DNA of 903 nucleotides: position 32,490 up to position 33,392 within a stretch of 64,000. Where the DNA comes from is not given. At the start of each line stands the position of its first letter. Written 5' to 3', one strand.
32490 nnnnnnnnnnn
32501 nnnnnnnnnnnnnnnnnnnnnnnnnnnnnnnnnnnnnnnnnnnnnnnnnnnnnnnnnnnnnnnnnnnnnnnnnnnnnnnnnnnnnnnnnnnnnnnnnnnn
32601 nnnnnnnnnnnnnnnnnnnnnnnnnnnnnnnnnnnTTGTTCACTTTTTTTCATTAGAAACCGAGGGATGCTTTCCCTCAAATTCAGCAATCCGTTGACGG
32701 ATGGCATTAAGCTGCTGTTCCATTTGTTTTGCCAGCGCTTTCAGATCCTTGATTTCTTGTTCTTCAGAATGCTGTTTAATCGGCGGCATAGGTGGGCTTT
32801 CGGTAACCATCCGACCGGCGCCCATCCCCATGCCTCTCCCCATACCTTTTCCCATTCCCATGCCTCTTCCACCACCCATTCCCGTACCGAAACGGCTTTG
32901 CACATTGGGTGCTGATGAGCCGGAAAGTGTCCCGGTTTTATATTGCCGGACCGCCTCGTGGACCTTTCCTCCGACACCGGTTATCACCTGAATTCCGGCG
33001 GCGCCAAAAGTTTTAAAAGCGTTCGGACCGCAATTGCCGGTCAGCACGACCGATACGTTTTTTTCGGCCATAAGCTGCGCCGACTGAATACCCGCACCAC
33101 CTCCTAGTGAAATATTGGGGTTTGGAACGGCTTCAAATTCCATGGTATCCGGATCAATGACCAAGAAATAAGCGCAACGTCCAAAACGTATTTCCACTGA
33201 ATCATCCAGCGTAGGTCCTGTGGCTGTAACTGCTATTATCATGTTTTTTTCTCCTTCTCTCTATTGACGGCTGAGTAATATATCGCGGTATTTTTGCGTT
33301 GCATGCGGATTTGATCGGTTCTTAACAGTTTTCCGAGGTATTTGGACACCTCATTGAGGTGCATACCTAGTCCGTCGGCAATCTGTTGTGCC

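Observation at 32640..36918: Twin, near-identical sigma-54 promoters drive a five-gene cluster of unknown function (MBL hydrolase, ArsP_2-type permease, DUF5320, radical SAM-wHTH, NifX-like fusion)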

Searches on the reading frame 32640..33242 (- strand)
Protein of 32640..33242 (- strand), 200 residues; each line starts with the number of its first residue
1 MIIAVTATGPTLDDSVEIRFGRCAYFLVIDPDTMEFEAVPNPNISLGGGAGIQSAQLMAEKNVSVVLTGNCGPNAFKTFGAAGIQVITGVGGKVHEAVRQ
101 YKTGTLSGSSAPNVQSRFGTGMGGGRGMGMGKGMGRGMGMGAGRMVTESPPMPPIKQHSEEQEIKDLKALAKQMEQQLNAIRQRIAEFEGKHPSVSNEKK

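Call 5: search_protein_families(library=pfam, proteins=[window:32640-33242:-], max_evalue=0.01)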
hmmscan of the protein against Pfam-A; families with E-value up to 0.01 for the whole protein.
window:32640-33242:- (200 aa): 2 families
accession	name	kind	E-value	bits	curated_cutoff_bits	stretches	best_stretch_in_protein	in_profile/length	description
PF02579.22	Nitro_FeMo-Co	-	1.8e-22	79.9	26.3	1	13-102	2-93/94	Dinitrogenase iron-molybdenum cofactor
PF17253.7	DUF5320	-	1.1e-09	39.7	27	1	103-187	16-98/99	Family of unknown function (DUF5320)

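Call 6: search_protein_families(library=ncbifam, proteins=[window:32640-33242:-], max_evalue=0.01)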
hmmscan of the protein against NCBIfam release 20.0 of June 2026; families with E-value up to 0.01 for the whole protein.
window:32640-33242:- (200 aa): 1 family
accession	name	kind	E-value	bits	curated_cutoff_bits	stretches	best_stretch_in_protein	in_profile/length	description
NF041136.1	MrpORP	equivalog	7e-09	35.4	450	1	10-105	270-364/365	iron-sulfur cluster carrier protein MrpORP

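Call 37: search_solved_structures(query=window:32640-33242:-, max_evalue=0.01, show_alignments=2)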
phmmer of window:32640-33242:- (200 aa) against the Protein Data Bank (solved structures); distinct sequences matched with E-value up to 0.01: 7.
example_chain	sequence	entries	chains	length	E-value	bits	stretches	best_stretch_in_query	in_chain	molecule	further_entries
2wfb_A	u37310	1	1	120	1.2e-19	74.1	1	3-113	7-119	PUTATIVE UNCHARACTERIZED PROTEIN ORP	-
1eo1_A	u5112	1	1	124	2.3e-16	63.3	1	2-112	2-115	HYPOTHETICAL PROTEIN MTH1175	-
1rdu_A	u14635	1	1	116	2.6e-13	53.4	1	3-107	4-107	conserved hypothetical protein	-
1t3v_A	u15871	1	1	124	2e-06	30.9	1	2-109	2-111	conserved hypothetical protein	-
1o13_A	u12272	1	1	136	2.8e-06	30.5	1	2-109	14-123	probable NifB protein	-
2yx6_A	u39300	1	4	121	4.8e-06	29.7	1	12-106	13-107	Hypothetical protein PH0822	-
6trp_A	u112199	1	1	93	0.0011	22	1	96-147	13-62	Peptide synthetase XpsB,Peptide synthetase XpsB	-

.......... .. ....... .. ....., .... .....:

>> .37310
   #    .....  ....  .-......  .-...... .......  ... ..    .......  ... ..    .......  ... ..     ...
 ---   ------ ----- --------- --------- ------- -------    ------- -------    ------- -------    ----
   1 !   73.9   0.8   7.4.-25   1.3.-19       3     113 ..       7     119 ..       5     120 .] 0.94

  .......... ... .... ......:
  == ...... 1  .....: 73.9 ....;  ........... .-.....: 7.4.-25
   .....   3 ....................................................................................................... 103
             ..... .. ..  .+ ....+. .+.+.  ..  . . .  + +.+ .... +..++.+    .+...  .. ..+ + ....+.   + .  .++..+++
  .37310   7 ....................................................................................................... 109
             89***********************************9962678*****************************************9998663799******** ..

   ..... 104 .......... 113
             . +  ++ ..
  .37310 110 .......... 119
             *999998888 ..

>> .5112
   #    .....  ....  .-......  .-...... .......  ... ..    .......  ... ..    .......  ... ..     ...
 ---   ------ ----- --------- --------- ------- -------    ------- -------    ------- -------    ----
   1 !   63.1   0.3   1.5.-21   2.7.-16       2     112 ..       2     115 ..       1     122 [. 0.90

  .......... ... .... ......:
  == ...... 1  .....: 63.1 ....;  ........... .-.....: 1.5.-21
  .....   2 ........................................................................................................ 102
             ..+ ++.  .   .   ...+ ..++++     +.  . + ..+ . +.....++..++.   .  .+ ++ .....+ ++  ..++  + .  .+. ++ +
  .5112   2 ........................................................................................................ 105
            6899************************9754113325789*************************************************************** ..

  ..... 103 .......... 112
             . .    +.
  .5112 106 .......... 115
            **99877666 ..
